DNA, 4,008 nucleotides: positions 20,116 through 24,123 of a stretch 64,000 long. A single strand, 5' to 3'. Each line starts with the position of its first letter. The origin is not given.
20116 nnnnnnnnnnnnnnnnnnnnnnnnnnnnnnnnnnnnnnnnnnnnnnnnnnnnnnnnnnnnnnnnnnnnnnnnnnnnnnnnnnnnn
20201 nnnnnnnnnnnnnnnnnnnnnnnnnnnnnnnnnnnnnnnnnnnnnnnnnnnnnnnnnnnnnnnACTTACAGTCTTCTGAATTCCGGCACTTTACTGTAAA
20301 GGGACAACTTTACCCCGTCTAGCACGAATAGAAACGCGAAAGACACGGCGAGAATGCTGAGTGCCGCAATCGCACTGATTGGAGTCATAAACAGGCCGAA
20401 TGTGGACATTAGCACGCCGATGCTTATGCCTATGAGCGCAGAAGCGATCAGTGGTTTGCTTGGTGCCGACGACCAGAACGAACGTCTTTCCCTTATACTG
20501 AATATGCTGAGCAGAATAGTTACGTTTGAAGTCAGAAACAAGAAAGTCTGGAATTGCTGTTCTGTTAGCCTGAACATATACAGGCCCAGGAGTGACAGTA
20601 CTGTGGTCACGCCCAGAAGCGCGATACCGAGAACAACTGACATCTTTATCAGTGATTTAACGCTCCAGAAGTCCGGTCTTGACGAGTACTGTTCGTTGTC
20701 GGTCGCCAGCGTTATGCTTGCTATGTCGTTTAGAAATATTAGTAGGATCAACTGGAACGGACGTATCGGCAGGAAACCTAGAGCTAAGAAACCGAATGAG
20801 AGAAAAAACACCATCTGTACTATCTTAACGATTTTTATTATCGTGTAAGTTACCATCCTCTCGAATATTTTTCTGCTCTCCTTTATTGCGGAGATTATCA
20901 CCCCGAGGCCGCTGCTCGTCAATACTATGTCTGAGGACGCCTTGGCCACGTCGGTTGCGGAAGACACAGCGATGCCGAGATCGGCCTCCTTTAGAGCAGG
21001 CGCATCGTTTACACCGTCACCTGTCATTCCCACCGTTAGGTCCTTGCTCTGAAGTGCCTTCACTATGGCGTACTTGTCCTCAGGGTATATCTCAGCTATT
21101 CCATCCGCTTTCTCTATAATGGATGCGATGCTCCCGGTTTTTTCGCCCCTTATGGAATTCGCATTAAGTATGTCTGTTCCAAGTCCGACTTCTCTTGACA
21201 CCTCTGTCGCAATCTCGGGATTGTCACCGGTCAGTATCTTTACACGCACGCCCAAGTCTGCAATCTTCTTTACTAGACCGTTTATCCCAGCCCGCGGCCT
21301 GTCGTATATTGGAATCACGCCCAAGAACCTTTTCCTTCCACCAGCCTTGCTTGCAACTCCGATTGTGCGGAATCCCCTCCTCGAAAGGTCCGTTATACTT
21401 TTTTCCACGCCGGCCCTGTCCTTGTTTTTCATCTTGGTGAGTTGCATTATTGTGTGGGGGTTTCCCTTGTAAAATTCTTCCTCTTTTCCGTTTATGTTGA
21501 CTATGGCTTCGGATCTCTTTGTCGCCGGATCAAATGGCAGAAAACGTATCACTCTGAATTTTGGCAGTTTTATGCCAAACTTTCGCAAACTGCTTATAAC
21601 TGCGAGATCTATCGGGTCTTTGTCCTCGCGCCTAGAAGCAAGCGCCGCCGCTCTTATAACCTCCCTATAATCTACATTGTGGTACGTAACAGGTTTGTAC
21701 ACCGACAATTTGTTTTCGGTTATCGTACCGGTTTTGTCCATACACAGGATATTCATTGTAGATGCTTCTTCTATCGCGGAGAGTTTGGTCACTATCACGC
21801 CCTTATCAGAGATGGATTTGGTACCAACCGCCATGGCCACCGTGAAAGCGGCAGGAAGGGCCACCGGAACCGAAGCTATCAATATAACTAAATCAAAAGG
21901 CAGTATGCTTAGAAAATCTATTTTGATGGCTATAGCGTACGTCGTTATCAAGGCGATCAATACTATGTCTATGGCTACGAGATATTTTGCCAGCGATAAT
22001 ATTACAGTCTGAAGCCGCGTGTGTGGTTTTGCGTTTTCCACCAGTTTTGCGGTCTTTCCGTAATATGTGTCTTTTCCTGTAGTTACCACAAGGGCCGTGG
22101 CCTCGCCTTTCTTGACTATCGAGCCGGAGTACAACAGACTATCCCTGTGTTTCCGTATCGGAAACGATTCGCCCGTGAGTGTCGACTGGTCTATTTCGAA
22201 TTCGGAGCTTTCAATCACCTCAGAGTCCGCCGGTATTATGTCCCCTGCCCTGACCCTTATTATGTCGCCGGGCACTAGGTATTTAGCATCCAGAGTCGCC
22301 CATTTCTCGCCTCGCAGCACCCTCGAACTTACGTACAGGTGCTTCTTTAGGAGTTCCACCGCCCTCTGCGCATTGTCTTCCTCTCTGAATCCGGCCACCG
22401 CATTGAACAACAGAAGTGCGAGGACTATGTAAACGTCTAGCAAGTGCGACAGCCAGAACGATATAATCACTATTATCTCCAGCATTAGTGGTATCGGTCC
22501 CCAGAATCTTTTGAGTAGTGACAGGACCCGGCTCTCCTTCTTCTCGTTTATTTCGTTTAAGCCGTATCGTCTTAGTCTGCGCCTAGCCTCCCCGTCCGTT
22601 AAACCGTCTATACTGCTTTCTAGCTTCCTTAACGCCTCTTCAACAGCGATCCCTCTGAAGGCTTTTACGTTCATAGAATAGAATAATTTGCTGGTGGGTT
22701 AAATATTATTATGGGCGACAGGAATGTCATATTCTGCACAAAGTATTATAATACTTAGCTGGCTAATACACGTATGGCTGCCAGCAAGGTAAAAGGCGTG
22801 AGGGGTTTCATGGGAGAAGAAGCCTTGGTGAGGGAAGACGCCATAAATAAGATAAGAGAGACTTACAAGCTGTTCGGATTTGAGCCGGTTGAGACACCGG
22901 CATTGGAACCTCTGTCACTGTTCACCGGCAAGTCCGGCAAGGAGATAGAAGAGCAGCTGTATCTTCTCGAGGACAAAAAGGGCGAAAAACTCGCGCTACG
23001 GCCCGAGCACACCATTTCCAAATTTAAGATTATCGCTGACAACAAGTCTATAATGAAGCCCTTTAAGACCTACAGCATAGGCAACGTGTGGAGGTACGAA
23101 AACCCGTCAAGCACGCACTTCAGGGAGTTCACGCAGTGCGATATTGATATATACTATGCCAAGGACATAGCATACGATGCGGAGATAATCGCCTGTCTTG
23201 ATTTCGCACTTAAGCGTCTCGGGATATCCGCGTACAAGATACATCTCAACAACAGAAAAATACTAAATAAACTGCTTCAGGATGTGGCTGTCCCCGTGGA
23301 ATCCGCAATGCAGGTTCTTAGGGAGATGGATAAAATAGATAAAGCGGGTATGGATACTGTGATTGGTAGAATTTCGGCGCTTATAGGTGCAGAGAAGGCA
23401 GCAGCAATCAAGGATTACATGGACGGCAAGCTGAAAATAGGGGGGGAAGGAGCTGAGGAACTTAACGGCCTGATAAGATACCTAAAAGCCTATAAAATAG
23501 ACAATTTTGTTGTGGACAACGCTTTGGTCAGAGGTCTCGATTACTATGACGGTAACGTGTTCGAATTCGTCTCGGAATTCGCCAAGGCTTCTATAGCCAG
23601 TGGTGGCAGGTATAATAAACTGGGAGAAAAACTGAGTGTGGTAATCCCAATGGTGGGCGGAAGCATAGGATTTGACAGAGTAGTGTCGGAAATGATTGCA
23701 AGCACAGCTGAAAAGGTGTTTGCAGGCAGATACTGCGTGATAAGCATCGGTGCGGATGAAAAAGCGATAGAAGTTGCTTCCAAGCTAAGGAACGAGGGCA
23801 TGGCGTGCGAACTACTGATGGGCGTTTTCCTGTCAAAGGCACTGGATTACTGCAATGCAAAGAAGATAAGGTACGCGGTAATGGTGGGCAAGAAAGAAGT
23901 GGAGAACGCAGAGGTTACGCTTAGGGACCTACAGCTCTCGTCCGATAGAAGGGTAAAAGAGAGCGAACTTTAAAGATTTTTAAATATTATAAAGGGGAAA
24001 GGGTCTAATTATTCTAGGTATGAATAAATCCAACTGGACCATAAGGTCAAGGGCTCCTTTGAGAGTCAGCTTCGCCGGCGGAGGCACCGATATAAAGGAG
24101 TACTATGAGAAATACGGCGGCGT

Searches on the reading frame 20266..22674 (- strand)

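Call 8: search_protein_families(library=pfam, proteins=[window:20266-22674:-], max_evalue=0.001)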
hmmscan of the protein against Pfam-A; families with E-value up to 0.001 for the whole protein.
window:20266-22674:- (802 aa): 4 families
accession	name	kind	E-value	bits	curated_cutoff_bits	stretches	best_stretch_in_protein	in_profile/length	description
PF00122.25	E1-E2_ATPase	-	5.1e-46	156.9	28.1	1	116-289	6-179/181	E1-E2 ATPase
PF00702.32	Hydrolase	-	6.5e-18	66.2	26.4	1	308-565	2-191/191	haloacid dehalogenase-like hydrolase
PF00690.31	Cation_ATPase_N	-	1.1e-14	54.3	20.4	1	10-72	5-69/69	Cation transporter/ATPase, N-terminus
PF08282.18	Hydrolase_3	-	0.00012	22.4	20.9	1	537-588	195-246/255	haloacid dehalogenase-like hydrolase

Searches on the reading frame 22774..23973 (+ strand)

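Call 8: search_protein_families(library=pfam, proteins=[window:22774-23973:+], max_evalue=0.001)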
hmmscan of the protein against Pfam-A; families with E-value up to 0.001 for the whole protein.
window:22774-23973:+ (399 aa): 5 families
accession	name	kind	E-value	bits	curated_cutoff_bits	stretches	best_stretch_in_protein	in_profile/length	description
PF13393.11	tRNA-synt_His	-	1.7e-38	133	25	1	9-302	2-307/308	Histidyl-tRNA synthetase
PF00587.30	tRNA-synt_2b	-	7e-10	39.7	29.3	1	63-276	1-133/179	tRNA synthetase class II core domain (G, H, P, S and T)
PF03129.25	HGTP_anticodon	-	4.7e-08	33.5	21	1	323-398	5-86/94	Anticodon binding domain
PF01409.25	tRNA-synt_2d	-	3.6e-07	30.4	19.8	1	22-136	21-141/246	tRNA synthetases class II core domain (F)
PF00152.25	tRNA-synt_2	-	5.1e-07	29.5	25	1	15-131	20-126/308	tRNA synthetases class II (D, K and N)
